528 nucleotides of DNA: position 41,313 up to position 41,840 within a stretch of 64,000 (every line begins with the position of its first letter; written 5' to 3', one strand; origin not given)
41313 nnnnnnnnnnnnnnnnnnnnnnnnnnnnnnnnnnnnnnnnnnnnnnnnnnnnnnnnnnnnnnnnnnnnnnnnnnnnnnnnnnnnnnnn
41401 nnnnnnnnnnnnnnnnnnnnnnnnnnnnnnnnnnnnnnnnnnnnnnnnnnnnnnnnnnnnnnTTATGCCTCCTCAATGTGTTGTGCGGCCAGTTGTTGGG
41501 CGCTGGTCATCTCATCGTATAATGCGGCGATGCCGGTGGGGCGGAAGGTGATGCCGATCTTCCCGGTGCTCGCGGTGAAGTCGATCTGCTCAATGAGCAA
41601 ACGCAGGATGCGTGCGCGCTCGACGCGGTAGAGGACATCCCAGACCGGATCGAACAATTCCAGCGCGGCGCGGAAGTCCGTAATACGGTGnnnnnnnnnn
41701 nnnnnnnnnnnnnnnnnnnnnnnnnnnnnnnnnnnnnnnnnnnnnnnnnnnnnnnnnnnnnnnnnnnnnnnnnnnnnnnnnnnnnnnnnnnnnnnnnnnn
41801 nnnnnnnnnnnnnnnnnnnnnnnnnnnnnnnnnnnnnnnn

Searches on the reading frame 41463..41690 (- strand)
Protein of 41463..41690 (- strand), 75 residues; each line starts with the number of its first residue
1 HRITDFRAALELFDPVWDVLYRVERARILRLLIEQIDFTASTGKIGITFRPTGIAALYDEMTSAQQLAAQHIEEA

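Call 7: search_protein_families(library=pfam, proteins=[window:41463-41657:-], max_evalue=0.01)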
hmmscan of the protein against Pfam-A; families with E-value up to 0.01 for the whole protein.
window:41463-41657:- (64 aa): 0 families

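Call 8: search_dna_similar(query=window:41463-41690:-, collection=plasmids, mode=protein, max_evalue=0.001, max_rows=15)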
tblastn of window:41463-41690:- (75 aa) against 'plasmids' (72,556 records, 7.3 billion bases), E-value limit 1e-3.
Records with a match: 2; places in all: 2; records where one place covers at least 80% of the query: 1.
Best place of each record, by identity: <60% 2.
By first word of the organism name: Shinella 1; Aminobacter 1.
By predicted mobility (MOB-suite, as given by PLSDB): non-mobilizable 2.
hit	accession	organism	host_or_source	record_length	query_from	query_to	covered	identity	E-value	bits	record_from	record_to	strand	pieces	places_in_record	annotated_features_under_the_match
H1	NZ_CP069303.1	Shinella sp. PSBB067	monoisolate,Minnesota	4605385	5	69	87%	38.5%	1e-6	50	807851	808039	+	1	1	none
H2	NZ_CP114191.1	Aminobacter sp. NyZ550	-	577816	5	50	61%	45.7%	5e-5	46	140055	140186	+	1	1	none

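Call 10: get_annotated_region(hit=H1, flank=4000)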
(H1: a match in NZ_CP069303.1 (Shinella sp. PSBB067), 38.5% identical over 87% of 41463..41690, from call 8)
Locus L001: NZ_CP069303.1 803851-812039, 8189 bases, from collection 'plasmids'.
description: Shinella sp. PSBB067 plasmid unnamed1, complete sequence
organism: Shinella sp. PSBB067 (NCBI taxid 2715959)
taxonomy: Bacteria; Pseudomonadota; Alphaproteobacteria; Hyphomicrobiales; Rhizobiaceae; Shinella; Shinella sp. PSBB067
host: -; source: monoisolate,Minnesota; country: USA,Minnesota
typing (MOB-suite, as given by PLSDB): non-mobilizable; mating-pair formation MPF_T
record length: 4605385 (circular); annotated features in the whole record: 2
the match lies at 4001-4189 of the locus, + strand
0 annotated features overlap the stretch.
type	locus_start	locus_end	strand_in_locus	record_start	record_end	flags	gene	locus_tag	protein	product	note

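Call 11: search_protein_families(library=ncbifam, proteins=[window:41463-41690:-], max_evalue=1)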
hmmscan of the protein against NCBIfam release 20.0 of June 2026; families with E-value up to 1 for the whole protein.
window:41463-41690:- (75 aa): 0 families
